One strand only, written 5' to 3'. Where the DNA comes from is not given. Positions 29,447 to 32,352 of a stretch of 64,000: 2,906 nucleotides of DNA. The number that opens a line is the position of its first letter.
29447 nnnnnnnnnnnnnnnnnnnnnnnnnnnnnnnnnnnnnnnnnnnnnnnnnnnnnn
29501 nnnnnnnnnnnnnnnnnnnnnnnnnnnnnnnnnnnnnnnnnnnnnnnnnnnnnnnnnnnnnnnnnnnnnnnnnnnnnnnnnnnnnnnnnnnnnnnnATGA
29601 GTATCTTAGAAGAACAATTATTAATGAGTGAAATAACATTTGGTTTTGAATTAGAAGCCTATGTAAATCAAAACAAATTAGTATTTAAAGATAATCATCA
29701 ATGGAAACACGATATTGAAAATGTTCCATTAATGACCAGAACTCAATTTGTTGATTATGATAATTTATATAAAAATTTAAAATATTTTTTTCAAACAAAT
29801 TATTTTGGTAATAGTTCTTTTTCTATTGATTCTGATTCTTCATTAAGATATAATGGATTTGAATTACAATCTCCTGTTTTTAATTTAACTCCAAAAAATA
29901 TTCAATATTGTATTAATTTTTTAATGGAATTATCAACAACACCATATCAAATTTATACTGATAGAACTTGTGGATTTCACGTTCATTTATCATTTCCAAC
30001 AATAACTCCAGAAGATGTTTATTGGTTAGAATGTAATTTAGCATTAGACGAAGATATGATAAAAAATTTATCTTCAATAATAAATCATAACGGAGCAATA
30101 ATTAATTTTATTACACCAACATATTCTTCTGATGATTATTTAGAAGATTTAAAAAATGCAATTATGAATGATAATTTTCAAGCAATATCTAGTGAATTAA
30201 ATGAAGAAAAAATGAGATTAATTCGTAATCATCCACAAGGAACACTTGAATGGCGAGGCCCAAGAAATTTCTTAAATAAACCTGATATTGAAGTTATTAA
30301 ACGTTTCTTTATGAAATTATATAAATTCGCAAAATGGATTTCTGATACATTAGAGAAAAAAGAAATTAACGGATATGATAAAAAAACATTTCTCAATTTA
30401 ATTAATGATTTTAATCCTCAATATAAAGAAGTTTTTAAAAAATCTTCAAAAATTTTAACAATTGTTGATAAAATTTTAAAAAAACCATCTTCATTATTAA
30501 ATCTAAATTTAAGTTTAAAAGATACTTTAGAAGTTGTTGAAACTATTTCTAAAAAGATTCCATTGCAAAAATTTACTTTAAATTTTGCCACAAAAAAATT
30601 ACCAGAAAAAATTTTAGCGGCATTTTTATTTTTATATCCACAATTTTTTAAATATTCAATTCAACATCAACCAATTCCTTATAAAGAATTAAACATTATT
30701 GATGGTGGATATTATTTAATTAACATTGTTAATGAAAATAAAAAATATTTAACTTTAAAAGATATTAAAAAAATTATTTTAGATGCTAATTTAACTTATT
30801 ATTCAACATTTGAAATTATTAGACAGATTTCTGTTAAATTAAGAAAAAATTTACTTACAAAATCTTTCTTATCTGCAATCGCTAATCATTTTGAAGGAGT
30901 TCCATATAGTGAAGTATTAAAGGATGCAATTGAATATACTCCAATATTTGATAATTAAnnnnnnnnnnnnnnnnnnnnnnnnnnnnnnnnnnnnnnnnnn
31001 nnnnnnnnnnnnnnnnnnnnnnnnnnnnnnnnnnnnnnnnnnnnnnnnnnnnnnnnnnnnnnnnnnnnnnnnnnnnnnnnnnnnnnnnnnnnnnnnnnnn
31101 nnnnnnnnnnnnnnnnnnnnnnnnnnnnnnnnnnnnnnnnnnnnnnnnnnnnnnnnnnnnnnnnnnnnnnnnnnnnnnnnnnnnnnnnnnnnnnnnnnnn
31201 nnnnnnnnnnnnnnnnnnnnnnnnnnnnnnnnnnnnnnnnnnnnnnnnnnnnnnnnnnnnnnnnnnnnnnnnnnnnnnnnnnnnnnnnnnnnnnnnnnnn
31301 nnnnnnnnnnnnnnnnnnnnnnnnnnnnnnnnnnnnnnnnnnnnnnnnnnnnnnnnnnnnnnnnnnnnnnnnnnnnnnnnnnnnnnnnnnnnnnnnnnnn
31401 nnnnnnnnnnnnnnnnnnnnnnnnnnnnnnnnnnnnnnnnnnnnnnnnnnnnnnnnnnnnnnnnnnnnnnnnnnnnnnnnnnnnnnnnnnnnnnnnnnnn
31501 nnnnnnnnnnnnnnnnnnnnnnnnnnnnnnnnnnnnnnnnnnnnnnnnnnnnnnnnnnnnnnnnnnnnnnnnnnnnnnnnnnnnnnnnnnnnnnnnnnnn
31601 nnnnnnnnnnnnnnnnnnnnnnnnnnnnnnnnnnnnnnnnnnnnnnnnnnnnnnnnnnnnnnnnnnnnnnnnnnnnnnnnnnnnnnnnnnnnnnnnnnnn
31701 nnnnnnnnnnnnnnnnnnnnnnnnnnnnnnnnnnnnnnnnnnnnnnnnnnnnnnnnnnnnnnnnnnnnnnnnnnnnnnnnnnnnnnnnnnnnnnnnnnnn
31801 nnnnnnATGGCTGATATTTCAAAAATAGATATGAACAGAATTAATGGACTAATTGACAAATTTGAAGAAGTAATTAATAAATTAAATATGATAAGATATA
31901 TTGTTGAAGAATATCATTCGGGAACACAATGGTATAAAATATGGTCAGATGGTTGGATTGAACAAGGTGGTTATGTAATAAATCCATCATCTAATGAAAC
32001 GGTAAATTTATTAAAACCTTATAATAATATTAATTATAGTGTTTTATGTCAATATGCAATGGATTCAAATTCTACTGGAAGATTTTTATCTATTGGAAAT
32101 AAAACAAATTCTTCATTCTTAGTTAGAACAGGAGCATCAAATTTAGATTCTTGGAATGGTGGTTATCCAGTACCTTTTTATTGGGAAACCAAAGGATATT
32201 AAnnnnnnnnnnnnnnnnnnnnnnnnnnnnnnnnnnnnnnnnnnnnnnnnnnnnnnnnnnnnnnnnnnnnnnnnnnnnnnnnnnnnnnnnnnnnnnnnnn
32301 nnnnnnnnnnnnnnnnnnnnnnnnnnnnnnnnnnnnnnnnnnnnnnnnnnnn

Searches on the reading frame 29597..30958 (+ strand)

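Call 27: search_protein_families(library=phrogs, proteins=[window:29597-30958:+], max_evalue=0.001)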
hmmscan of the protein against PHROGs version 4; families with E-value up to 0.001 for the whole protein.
window:29597-30958:+ (453 aa): 1 family
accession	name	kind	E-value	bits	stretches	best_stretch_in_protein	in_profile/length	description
phrog_2443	-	other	1e-05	25.3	1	72-277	196-397/801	amidoligase enzyme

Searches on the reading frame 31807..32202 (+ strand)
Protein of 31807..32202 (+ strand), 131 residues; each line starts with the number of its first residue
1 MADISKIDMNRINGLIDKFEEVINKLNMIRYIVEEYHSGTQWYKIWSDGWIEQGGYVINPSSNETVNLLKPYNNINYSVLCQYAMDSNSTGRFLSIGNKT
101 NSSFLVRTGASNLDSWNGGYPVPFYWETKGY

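Call 10: search_protein_families(library=pfam, proteins=[window:31807-32202:+], max_evalue=0.01)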
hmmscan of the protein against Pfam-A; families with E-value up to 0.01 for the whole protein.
window:31807-32202:+ (131 aa): 1 family
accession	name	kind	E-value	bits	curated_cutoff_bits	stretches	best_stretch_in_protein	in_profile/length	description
PF21882.2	Gp53-like_C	-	0.0017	19.3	24.9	1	47-131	3-84/84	Putative tail fiber protein gp53-like, C-terminal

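Call 11: search_protein_families(library=phrogs, proteins=[window:31807-32202:+], max_evalue=0.01)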
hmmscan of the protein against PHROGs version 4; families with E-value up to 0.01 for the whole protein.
window:31807-32202:+ (131 aa): 0 families
